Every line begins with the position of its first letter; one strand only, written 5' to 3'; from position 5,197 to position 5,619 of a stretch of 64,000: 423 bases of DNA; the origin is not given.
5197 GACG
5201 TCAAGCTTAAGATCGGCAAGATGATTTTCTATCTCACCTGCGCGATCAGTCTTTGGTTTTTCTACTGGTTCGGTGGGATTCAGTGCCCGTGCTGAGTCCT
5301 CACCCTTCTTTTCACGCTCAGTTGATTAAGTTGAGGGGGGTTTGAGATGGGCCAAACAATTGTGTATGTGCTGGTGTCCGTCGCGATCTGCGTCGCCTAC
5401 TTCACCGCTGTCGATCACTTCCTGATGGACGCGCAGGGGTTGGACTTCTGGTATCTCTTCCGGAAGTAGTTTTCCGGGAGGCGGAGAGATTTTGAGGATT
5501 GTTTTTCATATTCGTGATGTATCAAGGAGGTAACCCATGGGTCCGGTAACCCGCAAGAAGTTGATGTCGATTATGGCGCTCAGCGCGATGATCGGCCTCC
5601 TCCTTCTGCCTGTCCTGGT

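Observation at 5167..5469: Two unannotated single-TM micro-ORFs (42 and 40 aa) immediately upstream of the bd-like oxidase subunit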

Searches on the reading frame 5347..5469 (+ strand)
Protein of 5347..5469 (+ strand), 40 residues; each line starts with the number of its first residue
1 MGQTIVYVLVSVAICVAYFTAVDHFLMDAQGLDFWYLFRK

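Call 8: search_protein_families(library=pfam, proteins=[window:5347-5469:+], max_evalue=0.01)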
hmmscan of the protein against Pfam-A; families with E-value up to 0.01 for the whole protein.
window:5347-5469:+ (40 aa): 0 families

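Call 11: find_homologous_proteins(query=window:5347-5466:+, max_evalue=10)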
Query seq(40 aa) (40 aa): 47 proteins with E <= 10 among 47 candidates.
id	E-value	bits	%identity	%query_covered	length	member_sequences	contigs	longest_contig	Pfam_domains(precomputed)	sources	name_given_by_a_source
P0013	8.9e-17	76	88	100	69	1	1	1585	-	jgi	jgi:hypothetical protein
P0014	1.9e-16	75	88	100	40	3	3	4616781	-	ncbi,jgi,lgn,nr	ncbi:MAG: hypothetical protein OJF52_002648 [Nitrospira sp.]|jgi:hypothetical protein|nr:MAG: hypoth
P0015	4.5e-16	74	80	100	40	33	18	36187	-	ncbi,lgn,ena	-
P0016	5.8e-16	74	85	100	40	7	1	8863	-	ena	-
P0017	1.1e-15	73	83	100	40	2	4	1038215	-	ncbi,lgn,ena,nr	ncbi:MAG: hypothetical protein Q8N00_06620 [Nitrospirota bacterium]|nr:hypothetical protein [Nitrosp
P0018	1.1e-15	73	83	100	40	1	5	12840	-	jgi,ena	jgi:hypothetical protein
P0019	1.1e-15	73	83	100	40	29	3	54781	-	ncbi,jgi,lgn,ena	jgi:hypothetical protein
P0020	1.5e-15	73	85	100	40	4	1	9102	-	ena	-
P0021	1.5e-15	73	80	100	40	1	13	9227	-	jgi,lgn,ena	jgi:hypothetical protein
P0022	1.5e-15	73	85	100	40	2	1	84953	-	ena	-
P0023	1.6e-15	73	83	100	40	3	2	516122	-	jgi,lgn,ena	jgi:hypothetical protein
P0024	2.2e-15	72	78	100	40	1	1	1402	-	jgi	jgi:hypothetical protein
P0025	3.0e-15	72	80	100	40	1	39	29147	-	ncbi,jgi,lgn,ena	jgi:hypothetical protein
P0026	4.0e-15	71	80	100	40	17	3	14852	-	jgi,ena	jgi:hypothetical protein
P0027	5.5e-15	71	83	100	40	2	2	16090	-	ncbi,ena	-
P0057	9.2e-10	55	79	85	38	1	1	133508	-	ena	-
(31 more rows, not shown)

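Call 25: search_solved_structures(query=A2, max_evalue=10)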
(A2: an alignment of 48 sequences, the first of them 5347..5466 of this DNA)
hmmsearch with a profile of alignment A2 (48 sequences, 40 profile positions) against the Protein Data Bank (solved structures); distinct sequences matched with E-value up to 10: 4.
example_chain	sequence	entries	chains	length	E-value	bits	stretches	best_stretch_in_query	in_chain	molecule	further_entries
9bio_H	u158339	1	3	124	0.33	14.5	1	17-35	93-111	VRC44.01 heavy chain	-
5ijx_A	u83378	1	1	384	1.1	12.9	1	29-39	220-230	Tyrosine--tRNA ligase, mitochondrial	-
8wtu_A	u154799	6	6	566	3.3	11.3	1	2-30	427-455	Sodium-dependent noradrenaline transporter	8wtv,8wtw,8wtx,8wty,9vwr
8zoy_A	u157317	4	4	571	3.3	11.3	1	2-30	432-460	Sodium-dependent noradrenaline transporter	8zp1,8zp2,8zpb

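Call 37: find_encoding_contigs(protein=P0057, flank=5000, max_places=3)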
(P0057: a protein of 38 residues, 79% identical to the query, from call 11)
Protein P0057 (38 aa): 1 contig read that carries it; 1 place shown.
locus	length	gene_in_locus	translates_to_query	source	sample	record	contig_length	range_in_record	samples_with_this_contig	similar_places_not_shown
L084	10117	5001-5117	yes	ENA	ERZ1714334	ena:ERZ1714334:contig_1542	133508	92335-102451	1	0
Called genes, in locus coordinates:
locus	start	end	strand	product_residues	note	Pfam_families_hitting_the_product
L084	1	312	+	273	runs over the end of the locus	-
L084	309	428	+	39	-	-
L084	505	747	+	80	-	-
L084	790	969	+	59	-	-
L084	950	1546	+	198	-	-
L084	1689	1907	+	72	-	-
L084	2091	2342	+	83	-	PF11249:DUF3047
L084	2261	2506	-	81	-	-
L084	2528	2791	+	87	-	-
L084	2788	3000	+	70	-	-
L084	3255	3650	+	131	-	PF03781:FGE-sulfatase (weak)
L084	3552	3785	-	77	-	-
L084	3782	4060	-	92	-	-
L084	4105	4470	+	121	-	PF03781:FGE-sulfatase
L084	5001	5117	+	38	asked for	-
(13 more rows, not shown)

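Call 45: search_protein_families(library=ncbifam, proteins=[window:5347-5466:+], max_evalue=1)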
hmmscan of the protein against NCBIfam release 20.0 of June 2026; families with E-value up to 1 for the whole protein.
window:5347-5466:+ (40 aa): 1 family
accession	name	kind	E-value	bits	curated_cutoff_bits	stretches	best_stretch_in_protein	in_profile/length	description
TIGR00964.1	secE_bact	equivalog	0.084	12.8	27.55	1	3-26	25-47/57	preprotein translocase subunit SecE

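Call 73: list_cluster_members(proteins=[window:5347-5466:+, window:5167-5292:+, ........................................, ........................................])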
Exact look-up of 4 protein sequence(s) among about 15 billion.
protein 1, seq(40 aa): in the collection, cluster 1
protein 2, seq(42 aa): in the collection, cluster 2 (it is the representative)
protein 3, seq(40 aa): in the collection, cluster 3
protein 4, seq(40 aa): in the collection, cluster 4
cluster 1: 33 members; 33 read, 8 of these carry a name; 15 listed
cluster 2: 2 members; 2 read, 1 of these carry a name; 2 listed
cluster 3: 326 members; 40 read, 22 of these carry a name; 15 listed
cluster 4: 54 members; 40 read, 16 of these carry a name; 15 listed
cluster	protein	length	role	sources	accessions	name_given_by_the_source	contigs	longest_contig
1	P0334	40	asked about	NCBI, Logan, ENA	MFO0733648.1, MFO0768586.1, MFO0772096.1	MAG: hypothetical protein U0231_17825 [Nitrospiraceae bacterium]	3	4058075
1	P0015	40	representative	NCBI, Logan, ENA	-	-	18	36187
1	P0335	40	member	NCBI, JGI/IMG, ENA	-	hypothetical protein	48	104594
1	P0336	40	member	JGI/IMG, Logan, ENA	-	hypothetical protein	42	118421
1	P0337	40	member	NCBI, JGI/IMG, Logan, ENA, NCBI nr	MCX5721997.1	MAG: hypothetical protein NT179_08220 [Nitrospirae bacterium] | hypothetical protein [Nitrospirota bacterium]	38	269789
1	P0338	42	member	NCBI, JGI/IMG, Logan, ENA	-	hypothetical protein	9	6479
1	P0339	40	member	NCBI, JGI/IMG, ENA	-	hypothetical protein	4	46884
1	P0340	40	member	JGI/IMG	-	hypothetical protein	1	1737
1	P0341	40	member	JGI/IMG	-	hypothetical protein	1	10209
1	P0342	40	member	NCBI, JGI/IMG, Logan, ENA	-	-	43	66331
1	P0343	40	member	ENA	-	-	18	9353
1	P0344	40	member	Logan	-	-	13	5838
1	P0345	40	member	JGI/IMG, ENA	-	-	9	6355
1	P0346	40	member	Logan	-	-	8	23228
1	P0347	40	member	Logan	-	-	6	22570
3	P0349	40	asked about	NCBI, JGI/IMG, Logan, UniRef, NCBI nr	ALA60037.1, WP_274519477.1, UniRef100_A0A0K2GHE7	hypothetical protein [Nitrospira moscoviensis] | hypothetical protein | Uncharacterized protein n=1 Tax=Nitrospira moscoviensis TaxID=42253 RepID=A0A0K2GHE7_NITMO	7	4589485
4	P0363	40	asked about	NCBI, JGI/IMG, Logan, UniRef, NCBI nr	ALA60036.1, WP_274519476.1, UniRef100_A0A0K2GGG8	hypothetical protein [Nitrospira moscoviensis] | uncharacterized membrane protein (DUF106 family) | Uncharacterized protein n=1 Tax=Nitrospira moscoviensis TaxID=42253 RepID=A0A0K2GGG8_NITMO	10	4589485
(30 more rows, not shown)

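Call 74: search_protein_families(library=pfam, proteins=[window:5347-5466:+], max_evalue=10)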
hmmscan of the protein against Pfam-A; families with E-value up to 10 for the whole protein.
seq(40 aa): 2 families
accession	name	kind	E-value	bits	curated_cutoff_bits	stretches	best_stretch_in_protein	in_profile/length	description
PF06376.17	AGP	-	0.026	14.7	25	1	3-19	18-34/36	Arabinogalactan peptide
PF15841.10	TMEM239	-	0.1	13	27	1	4-27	72-95/155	Transmembrane protein 239 family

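Call 93: predict_structure(alignment_id=A2)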
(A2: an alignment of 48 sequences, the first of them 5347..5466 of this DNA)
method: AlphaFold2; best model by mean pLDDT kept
length: 40 residues; sequences in the alignment: 48
mean_pLDDT: 90.6   pTM: 0.56
mean pLDDT of the five models: 90.6, 83.0, 82.6, 80.1, 76.8
residues with pLDDT >= 90: 28; 70-90: 11; 50-70: 1; < 50: 0
segments of 3 or more residues with pLDDT < 50: none
pLDDT, mean of each block of 10 residues (from residue 1): 93 97 92 80
secondary structure, 60 per line:
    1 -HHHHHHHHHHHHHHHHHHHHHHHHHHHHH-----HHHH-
elements in order: H2-30 H36-39
